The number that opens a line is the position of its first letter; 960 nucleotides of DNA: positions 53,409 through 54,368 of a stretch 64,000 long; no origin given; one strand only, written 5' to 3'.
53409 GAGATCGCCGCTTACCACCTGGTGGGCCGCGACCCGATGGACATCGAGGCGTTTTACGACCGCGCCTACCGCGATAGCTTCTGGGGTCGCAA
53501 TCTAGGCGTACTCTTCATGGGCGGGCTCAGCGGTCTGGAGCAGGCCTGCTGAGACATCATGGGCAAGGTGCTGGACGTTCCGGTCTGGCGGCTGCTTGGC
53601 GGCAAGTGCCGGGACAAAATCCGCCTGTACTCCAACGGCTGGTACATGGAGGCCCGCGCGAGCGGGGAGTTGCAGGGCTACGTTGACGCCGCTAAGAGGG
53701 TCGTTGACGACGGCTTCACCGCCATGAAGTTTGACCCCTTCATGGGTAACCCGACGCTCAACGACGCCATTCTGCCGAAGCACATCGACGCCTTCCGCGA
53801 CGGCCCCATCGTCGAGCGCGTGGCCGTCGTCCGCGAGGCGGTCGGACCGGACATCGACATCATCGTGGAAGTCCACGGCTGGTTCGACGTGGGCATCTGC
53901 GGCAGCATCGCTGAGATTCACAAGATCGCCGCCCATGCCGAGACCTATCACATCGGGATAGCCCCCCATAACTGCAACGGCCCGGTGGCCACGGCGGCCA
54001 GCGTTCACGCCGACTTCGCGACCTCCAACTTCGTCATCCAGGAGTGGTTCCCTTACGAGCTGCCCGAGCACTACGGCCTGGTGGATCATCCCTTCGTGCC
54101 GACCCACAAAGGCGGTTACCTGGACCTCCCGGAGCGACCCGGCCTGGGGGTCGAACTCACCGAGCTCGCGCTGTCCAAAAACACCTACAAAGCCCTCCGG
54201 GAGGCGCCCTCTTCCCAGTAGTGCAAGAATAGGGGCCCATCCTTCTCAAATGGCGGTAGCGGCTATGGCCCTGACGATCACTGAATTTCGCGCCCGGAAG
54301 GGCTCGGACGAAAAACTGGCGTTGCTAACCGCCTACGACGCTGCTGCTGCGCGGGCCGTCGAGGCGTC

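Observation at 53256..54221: Enolase-superfamily dehydratase inactivated by two Trp-codon to stop transitions and a CTG at the start position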

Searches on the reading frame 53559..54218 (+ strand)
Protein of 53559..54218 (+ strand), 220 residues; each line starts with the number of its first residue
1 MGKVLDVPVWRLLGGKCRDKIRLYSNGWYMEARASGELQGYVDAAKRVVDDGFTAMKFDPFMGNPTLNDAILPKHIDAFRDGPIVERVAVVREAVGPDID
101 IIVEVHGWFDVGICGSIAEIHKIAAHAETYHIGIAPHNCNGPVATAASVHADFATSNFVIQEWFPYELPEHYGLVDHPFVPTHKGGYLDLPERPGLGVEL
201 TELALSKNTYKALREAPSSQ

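Call 8: find_encoding_contigs(protein=window:53559-54218:+, flank=10000)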
Protein window:53559-54218:+ (220 aa): 3 contigs read that carry it; 2 places shown.
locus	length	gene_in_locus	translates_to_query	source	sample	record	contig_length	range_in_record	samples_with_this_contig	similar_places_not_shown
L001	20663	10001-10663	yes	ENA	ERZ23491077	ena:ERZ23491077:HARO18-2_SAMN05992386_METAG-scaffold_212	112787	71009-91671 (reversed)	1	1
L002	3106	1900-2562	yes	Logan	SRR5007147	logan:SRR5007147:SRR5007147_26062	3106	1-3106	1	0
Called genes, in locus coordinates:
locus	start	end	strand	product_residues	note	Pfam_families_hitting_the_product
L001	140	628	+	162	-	PF22784:PTP-SAK, PF22785:Tc-R-P, PF00782:DSPc, PF22741:PTP-NADK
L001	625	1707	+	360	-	PF00144:Beta-lactamase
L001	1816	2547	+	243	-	PF00702:Hydrolase, PF13419:HAD_2, PF13242:Hydrolase_like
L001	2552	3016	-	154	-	PF00885:DMRL_synthase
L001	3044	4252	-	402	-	PF00926:DHBP_synthase, PF00925:GTP_cyclohydro2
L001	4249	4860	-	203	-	PF00677:Lum_binding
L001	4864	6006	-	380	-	PF00383:dCMP_cyt_deam_1, PF14437:MafB19-deam, PF01872:RibD_C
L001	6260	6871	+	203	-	PF01121:CoaE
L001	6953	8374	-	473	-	PF26686:DUF8575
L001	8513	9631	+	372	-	PF13378:MR_MLE_C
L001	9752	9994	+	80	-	PF02746:MR_MLE_N (weak)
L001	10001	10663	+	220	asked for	PF13378:MR_MLE_C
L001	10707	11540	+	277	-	PF02548:Pantoate_transf, PF13714:PEP_mutase (weak)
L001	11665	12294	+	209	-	PF14333:DUF4389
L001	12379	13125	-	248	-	PF00106:adh_short, PF08659:KR, PF23441:SDR, PF13561:adh_short_C2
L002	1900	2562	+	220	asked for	PF13378:MR_MLE_C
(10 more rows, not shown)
